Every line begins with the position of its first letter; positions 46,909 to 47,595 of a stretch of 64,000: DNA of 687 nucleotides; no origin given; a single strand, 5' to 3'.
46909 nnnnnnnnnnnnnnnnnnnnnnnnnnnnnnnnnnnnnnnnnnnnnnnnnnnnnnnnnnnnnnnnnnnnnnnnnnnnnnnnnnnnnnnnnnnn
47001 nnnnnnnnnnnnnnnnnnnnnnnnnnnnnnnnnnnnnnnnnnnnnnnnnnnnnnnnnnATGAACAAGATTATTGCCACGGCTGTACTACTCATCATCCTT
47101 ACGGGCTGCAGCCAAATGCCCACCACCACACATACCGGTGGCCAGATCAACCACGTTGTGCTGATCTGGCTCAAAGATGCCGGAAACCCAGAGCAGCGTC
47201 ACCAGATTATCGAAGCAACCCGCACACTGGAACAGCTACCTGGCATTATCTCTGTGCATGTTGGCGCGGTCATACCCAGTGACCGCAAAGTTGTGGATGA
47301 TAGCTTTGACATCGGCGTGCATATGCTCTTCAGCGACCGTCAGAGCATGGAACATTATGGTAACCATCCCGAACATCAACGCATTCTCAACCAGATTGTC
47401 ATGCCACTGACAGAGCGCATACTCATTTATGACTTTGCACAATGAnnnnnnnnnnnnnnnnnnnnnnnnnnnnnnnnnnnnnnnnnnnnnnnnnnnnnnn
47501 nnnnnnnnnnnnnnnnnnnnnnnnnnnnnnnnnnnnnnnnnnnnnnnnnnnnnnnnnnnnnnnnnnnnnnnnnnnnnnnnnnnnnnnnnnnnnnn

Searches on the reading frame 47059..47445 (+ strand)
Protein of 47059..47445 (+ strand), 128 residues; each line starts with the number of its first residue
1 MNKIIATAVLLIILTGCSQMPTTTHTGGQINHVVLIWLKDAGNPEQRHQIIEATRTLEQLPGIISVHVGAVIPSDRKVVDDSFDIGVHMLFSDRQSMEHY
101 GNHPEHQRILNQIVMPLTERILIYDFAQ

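Call 5: search_protein_families(library=pfam, proteins=[window:47059-47445:+])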
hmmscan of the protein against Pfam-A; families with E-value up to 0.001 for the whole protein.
window:47059-47445:+ (128 aa): 2 families
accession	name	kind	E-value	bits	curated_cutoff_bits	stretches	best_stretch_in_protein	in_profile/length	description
PF07876.18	Dabb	-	4.4e-18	66.2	25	1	30-126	1-94/96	Stress responsive A/B Barrel Domain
PF08139.17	LPAM_1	-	5.3e-05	23.9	20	1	1-18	1-18/18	Prokaryotic membrane lipoprotein lipid attachment site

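Call 6: search_protein_families(library=ncbifam, proteins=[window:47059-47445:+])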
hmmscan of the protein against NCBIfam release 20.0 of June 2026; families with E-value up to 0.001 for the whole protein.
window:47059-47445:+ (128 aa): 0 families
